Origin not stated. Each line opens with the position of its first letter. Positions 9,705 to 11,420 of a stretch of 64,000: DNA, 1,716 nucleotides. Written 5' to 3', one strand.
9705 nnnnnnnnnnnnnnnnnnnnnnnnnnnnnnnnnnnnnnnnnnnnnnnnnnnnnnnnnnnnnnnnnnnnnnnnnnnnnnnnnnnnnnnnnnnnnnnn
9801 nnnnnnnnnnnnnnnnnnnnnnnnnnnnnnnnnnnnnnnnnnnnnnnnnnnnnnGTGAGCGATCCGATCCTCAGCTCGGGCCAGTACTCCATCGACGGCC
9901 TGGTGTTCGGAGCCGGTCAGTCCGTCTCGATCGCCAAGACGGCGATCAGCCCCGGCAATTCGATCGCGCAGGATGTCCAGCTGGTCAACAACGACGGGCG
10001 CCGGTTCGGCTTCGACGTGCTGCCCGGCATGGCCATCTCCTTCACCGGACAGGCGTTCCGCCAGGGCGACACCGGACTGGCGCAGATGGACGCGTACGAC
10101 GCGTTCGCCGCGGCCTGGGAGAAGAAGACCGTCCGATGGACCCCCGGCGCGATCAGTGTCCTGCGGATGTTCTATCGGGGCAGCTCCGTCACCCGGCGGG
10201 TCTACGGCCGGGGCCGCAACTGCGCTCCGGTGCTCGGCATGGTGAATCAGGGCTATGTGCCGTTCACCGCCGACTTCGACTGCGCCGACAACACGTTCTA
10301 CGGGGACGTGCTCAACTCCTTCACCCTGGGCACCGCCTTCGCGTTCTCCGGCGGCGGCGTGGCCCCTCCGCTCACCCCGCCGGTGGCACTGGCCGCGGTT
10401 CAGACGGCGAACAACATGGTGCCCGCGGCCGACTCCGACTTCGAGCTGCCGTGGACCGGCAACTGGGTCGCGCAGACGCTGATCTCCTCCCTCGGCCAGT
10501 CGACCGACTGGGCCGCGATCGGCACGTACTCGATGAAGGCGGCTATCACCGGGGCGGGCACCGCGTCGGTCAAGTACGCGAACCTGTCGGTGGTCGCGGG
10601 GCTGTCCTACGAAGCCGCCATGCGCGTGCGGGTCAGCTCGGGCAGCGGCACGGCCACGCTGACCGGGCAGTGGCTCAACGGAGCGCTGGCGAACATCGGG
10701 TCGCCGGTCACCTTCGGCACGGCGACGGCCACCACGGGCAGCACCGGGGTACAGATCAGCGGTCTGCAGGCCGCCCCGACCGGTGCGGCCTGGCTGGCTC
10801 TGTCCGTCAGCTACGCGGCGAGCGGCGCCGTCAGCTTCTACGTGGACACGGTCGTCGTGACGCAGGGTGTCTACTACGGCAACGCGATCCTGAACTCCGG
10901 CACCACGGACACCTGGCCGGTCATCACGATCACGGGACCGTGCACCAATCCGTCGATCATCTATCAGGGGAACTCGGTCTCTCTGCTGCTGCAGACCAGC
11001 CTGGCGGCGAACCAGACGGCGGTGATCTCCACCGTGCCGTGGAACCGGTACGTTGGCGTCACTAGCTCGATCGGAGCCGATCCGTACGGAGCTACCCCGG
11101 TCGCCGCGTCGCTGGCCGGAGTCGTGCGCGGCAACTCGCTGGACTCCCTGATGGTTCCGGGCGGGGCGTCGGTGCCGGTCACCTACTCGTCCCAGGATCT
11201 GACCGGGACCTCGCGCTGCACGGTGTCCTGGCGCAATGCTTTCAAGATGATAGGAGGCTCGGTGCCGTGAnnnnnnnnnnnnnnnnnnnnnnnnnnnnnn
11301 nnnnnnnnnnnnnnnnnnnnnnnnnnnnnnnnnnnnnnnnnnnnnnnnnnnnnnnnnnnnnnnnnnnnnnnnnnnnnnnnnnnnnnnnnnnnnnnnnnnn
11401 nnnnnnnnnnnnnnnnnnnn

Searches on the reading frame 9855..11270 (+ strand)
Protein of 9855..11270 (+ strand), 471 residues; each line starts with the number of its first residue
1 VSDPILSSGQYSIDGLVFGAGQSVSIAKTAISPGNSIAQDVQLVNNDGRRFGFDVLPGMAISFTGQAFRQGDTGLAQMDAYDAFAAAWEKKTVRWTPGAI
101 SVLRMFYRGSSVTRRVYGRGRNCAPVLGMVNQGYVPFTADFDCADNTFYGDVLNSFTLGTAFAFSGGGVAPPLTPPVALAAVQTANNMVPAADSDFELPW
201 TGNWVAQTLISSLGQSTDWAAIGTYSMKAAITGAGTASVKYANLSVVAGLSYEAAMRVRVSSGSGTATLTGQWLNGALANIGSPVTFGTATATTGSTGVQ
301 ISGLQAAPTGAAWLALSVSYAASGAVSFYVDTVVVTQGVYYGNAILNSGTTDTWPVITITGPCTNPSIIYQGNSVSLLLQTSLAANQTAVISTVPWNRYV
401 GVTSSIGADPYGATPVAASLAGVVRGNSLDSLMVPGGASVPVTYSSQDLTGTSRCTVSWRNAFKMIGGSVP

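Call 80: find_encoding_contigs(protein=window:9855-11270:+, flank=10000, max_places=1)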
Protein window:9855-11270:+ (471 aa): 17 contigs read that carry it; 1 place shown.
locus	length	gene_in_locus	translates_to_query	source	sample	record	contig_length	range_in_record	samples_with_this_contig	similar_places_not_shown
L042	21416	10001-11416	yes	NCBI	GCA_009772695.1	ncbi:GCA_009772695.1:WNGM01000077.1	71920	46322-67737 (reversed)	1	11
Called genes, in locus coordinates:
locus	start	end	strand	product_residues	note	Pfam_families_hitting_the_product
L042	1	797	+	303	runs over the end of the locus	PF25209:Phage_capsid_4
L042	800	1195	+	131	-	-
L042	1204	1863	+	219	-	-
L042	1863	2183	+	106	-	-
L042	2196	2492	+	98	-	-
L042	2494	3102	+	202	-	PF25681:Phage_TTP_17 (weak)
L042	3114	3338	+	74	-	-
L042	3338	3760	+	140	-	-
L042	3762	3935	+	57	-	-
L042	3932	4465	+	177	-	PF07030:Phage_Mu_Gp36 (faint)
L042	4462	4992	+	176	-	-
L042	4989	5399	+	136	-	-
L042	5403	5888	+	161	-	-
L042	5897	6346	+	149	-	-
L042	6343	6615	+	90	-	-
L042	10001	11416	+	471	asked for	-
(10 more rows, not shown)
